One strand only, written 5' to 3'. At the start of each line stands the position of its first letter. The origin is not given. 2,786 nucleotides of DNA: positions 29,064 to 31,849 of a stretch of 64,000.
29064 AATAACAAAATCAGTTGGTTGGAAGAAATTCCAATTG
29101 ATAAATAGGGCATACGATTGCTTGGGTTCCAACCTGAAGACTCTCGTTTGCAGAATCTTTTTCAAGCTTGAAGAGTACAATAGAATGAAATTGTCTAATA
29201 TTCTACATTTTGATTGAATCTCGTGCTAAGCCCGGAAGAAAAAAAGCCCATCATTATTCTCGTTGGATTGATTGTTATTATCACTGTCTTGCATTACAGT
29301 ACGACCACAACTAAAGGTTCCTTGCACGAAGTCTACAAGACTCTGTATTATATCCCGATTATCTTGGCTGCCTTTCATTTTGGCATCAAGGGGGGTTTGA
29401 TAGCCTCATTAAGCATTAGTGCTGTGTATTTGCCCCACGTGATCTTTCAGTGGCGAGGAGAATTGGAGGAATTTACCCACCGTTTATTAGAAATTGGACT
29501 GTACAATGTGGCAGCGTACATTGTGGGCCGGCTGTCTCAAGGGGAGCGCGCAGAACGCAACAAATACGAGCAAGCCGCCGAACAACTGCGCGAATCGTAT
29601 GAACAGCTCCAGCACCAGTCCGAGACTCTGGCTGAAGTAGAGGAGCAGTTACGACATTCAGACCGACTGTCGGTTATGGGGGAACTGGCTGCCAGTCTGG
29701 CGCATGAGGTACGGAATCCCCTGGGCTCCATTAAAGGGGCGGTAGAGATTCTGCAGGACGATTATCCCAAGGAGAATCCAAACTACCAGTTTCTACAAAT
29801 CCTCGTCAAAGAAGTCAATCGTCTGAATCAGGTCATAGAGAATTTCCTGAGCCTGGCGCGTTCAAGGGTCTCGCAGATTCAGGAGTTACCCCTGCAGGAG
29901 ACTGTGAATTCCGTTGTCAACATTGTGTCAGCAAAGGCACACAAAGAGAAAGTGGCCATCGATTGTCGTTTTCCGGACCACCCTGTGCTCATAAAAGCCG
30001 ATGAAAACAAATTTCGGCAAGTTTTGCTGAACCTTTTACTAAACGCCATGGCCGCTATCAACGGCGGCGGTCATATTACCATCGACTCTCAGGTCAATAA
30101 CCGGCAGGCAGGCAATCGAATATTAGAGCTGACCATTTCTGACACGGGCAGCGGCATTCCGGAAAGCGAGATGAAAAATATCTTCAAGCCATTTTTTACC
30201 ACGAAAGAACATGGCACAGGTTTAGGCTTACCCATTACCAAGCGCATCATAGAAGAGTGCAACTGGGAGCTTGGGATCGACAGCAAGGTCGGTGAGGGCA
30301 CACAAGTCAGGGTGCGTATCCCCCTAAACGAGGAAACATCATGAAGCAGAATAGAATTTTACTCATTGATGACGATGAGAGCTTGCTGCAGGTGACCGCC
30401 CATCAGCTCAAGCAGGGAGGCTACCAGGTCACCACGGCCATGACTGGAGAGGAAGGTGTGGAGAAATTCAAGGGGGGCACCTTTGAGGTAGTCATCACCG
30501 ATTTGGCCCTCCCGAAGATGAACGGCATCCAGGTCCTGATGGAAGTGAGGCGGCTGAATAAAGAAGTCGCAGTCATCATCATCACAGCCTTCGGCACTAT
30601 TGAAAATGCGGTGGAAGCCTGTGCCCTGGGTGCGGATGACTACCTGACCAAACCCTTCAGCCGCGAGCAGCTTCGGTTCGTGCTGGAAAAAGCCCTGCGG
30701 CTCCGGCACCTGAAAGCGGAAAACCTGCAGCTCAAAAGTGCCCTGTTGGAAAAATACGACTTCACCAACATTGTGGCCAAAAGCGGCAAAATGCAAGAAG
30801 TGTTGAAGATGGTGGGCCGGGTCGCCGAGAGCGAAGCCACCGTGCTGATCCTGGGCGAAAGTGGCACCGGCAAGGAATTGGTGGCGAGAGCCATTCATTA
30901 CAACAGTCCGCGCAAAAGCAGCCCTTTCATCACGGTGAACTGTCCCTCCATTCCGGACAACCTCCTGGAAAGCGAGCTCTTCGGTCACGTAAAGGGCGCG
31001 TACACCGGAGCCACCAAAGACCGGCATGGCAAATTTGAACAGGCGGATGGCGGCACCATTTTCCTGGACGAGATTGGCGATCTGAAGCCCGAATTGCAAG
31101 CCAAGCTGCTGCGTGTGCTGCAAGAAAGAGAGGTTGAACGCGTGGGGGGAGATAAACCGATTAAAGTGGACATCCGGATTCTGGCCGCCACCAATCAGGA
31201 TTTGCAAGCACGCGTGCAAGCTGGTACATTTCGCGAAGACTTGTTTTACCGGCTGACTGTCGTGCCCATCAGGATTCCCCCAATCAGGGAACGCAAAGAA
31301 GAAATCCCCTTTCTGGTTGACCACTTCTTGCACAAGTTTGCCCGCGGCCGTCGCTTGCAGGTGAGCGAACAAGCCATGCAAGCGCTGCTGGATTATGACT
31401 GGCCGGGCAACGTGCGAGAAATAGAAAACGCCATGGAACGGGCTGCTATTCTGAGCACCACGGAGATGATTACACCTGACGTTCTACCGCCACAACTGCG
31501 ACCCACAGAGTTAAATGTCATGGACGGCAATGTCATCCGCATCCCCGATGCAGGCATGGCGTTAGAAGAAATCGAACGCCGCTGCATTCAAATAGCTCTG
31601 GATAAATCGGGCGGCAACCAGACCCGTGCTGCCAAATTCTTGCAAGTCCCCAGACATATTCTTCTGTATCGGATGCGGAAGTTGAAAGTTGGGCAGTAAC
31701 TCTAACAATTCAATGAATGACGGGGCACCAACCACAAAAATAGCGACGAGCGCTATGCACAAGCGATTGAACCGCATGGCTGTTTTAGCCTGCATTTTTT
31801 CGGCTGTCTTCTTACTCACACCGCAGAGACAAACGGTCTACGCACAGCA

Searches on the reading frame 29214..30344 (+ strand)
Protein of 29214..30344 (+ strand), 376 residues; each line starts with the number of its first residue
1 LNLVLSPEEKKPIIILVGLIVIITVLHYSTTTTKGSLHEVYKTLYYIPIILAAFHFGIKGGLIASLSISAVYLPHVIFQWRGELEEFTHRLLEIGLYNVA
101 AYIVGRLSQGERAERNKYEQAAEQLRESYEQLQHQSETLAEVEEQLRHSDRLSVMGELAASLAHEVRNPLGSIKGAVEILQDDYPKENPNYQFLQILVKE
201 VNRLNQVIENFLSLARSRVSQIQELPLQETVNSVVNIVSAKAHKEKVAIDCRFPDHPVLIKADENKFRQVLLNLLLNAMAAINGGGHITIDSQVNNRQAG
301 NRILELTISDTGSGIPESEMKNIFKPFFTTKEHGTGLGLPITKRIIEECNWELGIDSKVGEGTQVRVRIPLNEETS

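Call 6: search_protein_families(library=pfam, proteins=[window:29214-30344:+], max_evalue=0.0001)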
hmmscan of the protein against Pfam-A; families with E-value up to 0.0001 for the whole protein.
window:29214-30344:+ (376 aa): 3 families
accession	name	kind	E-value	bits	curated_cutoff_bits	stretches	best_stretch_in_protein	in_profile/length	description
PF02518.31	HATPase_c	-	5.5e-23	82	26.4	1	263-372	2-110/111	Histidine kinase-, DNA gyrase B-, and HSP90-like ATPase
PF00512.31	HisKA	-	1.1e-16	61.1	26.9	1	155-217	2-63/66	His Kinase A (phospho-acceptor) domain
PF05231.19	MASE1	-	8.7e-05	22.2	29.8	0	14-72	199-252/299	MASE1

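Call 40: search_protein_families(library=ncbifam, proteins=[window:29214-30344:+], max_evalue=0.001)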
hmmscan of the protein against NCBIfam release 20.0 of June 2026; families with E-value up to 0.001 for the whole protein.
window:29214-30344:+ (376 aa): 85 families (the best 25 are shown)
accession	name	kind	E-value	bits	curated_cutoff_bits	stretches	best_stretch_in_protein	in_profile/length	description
NF008468.0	PRK11360.1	equivalog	6e-68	229.7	646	1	140-374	381-611/616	two-component system sensor histidine kinase AtoS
NF007688.0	PRK10364.1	equivalog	2.9e-57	194.4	479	1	137-373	222-453/460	two-component system sensor histidine kinase ZraS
NF010411.0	PRK13837.1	equivalog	2.4e-49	168.1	647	1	112-374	408-678/828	two-component system VirA-like sensor kinase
NF053867.1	SprKinKinDBac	equivalog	4.3e-49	167.3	775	1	147-373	278-499/500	sporulation kinase KinD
NF046044.1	PnpS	equivalog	4.1e-42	144.6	400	1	157-370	172-390/390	two-component system histidine kinase PnpS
NF052574.1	HisKinEspCMyxo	equivalog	4.6e-34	117.7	1200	1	141-372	403-638/785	serine histidine kinase EspC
NF008312.0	PRK11100.1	equivalog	1.1e-33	116.8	356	1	126-371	230-474/477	two-component system sensor histidine kinase CreC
TIGR02966.1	phoR_proteo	equivalog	1.7e-33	116.1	334.2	1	157-368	116-332/333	phosphate regulon sensor histidine kinase PhoR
NF047466.1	hybrid_RR_LvrB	exception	5.9e-33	114.5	500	1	128-371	125-376/377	hybrid histidine kinase/response regulator LvrB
NF033092.0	HK_WalK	equivalog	7.7e-33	113.9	725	1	157-370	374-593/594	cell wall metabolism sensor histidine kinase WalK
NF006800.0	PRK09303.1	equivalog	2.9e-31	108.8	342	1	113-373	109-379/383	histidine kinase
TIGR02956.1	TMAO_torS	equivalog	3.5e-30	104.8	676.5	1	158-373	467-684/967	TMAO reductase system sensor histidine kinase/response regulator TorS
NF038348.1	T2SS_HK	subfamily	6.8e-30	104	450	2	203-371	410-573/574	histidine kinase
NF040750.1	tetrathio_HK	equivalog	2e-28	99.2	750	1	128-369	311-552/555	tetrathionate respiration histidine kinase TtrS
NF038297.2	hybrid_HK_HrmK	equivalog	2.2e-28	99.3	725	1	117-374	200-460/607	hybrid histidine kinase/response regulator HrmK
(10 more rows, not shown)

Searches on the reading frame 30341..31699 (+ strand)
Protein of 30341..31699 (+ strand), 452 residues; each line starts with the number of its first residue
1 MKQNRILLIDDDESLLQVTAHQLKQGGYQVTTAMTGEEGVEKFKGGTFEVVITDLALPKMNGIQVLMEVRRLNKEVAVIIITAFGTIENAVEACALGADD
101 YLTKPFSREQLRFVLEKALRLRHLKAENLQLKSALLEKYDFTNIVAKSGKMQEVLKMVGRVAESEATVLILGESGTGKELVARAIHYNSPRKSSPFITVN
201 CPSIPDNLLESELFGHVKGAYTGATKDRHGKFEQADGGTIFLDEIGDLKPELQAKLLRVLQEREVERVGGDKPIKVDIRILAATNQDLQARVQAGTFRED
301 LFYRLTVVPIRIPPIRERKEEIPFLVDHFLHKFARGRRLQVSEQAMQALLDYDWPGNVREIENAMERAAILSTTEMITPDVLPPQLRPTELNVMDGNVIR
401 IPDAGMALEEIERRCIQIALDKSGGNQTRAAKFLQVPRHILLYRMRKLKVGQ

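Call 6: search_protein_families(library=pfam, proteins=[window:30341-31699:+], max_evalue=0.0001)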
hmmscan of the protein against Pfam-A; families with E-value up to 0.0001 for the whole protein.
window:30341-31699:+ (452 aa): 8 families
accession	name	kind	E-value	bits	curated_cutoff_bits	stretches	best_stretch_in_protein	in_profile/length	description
PF00158.32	Sigma54_activat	-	9.7e-75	250.3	20.2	1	144-310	1-167/168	Sigma-54 interaction domain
PF00072.30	Response_reg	-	2.1e-28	99.2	30.2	1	6-112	1-107/111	Response regulator receiver domain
PF25601.1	AAA_lid_14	-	4.4e-25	87.7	27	1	316-390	1-78/87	AAA+ ATPase lid domain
PF14532.12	Sigma54_activ_2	-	7e-23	81.8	25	1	145-314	1-137/138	Sigma-54 interaction domain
PF02954.25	HTH_8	-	3.6e-11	43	22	1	408-448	2-42/42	Bacterial regulatory protein, Fis family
PF07728.20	AAA_5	-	1.2e-08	35.5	22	1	168-286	2-123/139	AAA domain (dynein-related subfamily)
PF00004.35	AAA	-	1.5e-05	25.9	21.2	1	168-286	1-110/131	ATPase family associated with various cellular activities (AAA)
PF07724.20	AAA_2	-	6.4e-05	23.5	27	0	165-284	3-123/166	AAA domain (Cdc48 subfamily)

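Call 40: search_protein_families(library=ncbifam, proteins=[window:30341-31699:+], max_evalue=0.001)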
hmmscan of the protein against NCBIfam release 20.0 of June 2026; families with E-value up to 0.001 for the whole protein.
window:30341-31699:+ (452 aa): 119 families (the best 25 are shown)
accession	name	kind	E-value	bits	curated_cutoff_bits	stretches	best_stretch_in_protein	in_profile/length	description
NF008469.0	PRK11361.1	equivalog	8.3e-152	506.1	714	1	3-447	4-453/461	acetoacetate metabolism transcriptional regulator AtoC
TIGR01818.1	ntrC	equivalog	9.4e-132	440.1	558.6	1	6-394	1-389/463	nitrogen regulation protein NR(I)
NF007689.0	PRK10365.1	equivalog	1.6e-128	429.3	760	1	5-445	7-439/441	sigma-54-dependent response regulator transcription factor ZraR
TIGR02915.1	PEP_resp_reg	equivalog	4.9e-124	414.6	502.6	1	6-449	1-443/445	PEP-CTERM-box response regulator transcription factor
TIGR01817.1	nifA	equivalog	8.7e-121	404.3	528.85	1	131-382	185-438/534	nif-specific transcriptional activator NifA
NF041552.1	TF_PrdR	equivalog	6e-112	374.9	795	1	116-447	241-575/577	sigma-54 dependent transcriptional regulator PrdR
NF041946.1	LuxO_transreg_Vib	equivalog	1.1e-111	373.9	800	1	10-444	3-455/463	quorum-sensing sigma-54 dependent transcriptional regulator LuxO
NF051870.1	NAssimRespRegNtrX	equivalog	1e-108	364.2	600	1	5-448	3-450/452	nitrogen assimilation response regulator NtrX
NF008176.1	PRK10923.1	equivalog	9.2e-108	360.8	620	1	1-391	1-390/469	nitrogen regulation protein NR(I)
NF011695.0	PRK15115.1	equivalog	3.4e-107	359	763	1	2-433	5-421/445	two-component system response regulator GlrR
NF003451.0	PRK05022.1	equivalog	6.5e-104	348.5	476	1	116-450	160-510/512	nitric oxide reductase transcriptional regulator NorR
NF050807.1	TransRegFlbDCaul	equivalog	4.8e-102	342.2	750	1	6-437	3-427/454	sigma-54-dependent transcriptional regulator FlbD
NF049963.1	RespRegFlgRCampy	domain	4e-100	335.7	750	1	36-382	34-377/429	fla regulon two-component system response regulator FlgR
NF038308.1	RNA_repair_RtcR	equivalog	4.7e-100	335.9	650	1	84-393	120-443/530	RNA repair transcriptional activator RtcR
NF041906.1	V4R_TF_MobR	exception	8.3e-95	318.3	999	1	124-447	210-543/544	phenol degradation transcriptional regulator MobR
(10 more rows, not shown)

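Call 76: find_homologous_proteins(query=window:30341-31699:+, max_evalue=1e-100)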
Query window:30341-31699:+ (452 aa): 5593 proteins with E <= 1e-100 among 8000 candidates; the best 120 are listed.
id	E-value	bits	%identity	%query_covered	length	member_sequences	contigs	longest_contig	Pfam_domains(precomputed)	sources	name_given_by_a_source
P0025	1.4e-293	991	100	100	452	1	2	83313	PF00158.33,PF25601.2,PF02954.26,PF00004.36,PF14532.13,PF07728.21,PF00072.31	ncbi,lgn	ncbi:MAG: sigma-54-dependent transcriptional regulator [bacterium]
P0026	1.1e-256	870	86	100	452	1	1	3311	PF00158.33,PF25601.2,PF02954.26,PF00004.36,PF14532.13,PF07728.21,PF00072.31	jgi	jgi:two-component system NtrC family response regulator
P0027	3.8e-251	851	85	100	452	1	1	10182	PF00158.33,PF25601.2,PF02954.26,PF00004.36,PF14532.13,PF07728.21,PF00072.31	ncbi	ncbi:MAG: sigma-54-dependent transcriptional regulator [bacterium]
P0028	8.6e-248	840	83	100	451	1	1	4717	PF00158.33,PF07724.21,PF25601.2,PF02954.26,PF14532.13,PF07728.21,PF00072.31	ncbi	-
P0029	5.0e-246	835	82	100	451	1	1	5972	PF00158.33,PF25601.2,PF02954.26,PF14532.13,PF07728.21,PF00072.31,PF13191.13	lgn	-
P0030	1.2e-245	833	82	100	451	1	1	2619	PF00158.33,PF25601.2,PF02954.26,PF00004.36,PF14532.13,PF07728.21,PF00072.31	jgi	jgi:two-component system NtrC family response regulator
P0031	3.6e-245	832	82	100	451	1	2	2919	PF00158.33,PF25601.2,PF02954.26,PF14532.13,PF07728.21,PF00072.31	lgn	-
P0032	1.9e-243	826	81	100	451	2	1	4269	PF00158.33,PF07724.21,PF25601.2,PF02954.26,PF00004.36,PF14532.13,PF07728.21,PF00072.31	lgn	-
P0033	3.2e-243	825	83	100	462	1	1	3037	PF00158.33,PF25601.2,PF02954.26,PF00004.36,PF14532.13,PF07728.21,PF00072.31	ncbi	ncbi:MAG: sigma-54-dependent transcriptional regulator, partial [bacterium]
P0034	1.5e-242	823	81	100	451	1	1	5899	PF00158.33,PF25601.2,PF02954.26,PF00004.36,PF14532.13,PF07728.21,PF00072.31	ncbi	-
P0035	2.1e-242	823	81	100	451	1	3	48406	PF00158.33,PF25601.2,PF02954.26,PF00004.36,PF14532.13,PF07728.21,PF00072.31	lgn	-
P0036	1.0e-241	820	80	100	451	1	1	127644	PF00158.33,PF25601.2,PF02954.26,PF00004.36,PF14532.13,PF07728.21,PF00072.31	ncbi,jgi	-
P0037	6.0e-240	815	80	100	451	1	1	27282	PF00158.33,PF25601.2,PF02954.26,PF14532.13,PF07728.21,PF00072.31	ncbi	-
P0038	1.8e-237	806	80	99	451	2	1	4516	PF00158.33,PF25601.2,PF02954.26,PF00004.36,PF14532.13,PF07728.21,PF00072.31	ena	-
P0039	2.4e-236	803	80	100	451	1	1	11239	PF00158.33,PF25601.2,PF02954.26,PF00004.36,PF14532.13,PF07728.21,PF00072.31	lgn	-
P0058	2.0e-183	628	63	99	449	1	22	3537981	PF00158.33,PF07724.21,PF25601.2,PF02954.26,PF00004.36,PF14532.13,PF07728.21,PF00072.31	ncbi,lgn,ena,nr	ncbi:MAG: sigma-54-dependent Fis family transcriptional regulator [Calditrichaeota bacterium]|nr:sig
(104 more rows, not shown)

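Call 77: find_encoding_contigs(protein=P0058, flank=10000, max_places=2)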
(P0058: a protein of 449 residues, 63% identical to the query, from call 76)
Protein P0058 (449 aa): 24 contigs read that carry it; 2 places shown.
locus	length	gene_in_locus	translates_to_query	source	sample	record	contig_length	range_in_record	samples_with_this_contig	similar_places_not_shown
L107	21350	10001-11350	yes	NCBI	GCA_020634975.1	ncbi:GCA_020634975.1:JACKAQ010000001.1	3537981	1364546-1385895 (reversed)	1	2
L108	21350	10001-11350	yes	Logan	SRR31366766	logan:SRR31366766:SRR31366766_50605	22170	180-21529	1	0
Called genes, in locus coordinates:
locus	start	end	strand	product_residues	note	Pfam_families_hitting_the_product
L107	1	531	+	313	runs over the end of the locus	PF13737:DDE_Tnp_1_5, PF01609:DDE_Tnp_1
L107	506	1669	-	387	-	-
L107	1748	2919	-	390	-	PF01527:HTH_Tnp_1, PF13384:HTH_23 (faint), PF13518:HTH_28 (weak), PF13551:HTH_29 (faint), PF13276:HTH_21, PF00665:rve, PF13683:rve_3, PF13333:rve_2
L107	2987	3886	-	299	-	-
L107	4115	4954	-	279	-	-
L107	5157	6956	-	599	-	-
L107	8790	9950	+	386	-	PF00512:HisKA, PF02518:HATPase_c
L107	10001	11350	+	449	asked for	PF00072:Response_reg, PF00158:Sigma54_activat, PF14532:Sigma54_activ_2, PF00004:AAA (weak), PF07724:AAA_2 (weak), PF07728:AAA_5, PF25601:AAA_lid_14, PF02954:HTH_8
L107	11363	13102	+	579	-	PF25323:6TM_PilS (weak), PF13426:PAS_9 (weak), PF13596:PAS_10 (weak), PF00512:HisKA, PF02518:HATPase_c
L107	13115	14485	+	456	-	PF00072:Response_reg, PF00158:Sigma54_activat, PF14532:Sigma54_activ_2, PF00004:AAA (faint), PF07728:AAA_5, PF25601:AAA_lid_14, PF02954:HTH_8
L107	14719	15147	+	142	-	PF00034:Cytochrom_C, PF13442:Cytochrome_CBB3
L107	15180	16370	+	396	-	-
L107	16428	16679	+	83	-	-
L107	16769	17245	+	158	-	PF07291:MauE (weak), PF07681:DoxX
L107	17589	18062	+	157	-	-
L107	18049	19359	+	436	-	PF02321:OEP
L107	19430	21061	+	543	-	PF19335:HMBD, PF25919:BSH_CusB, PF25973:BSH_CzcB, PF25869:3HB_CusB (faint), PF25954:Beta-barrel_RND_2, PF25975:CzcB_C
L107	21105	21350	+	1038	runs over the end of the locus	PF00873:ACR_tran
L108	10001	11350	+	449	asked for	PF00072:Response_reg, PF00158:Sigma54_activat, PF14532:Sigma54_activ_2, PF00004:AAA (weak), PF07724:AAA_2 (weak), PF07728:AAA_5, PF25601:AAA_lid_14, PF02954:HTH_8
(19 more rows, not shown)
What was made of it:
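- The L107 genome carries a second NtrC-type pair next to the first (call 77).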
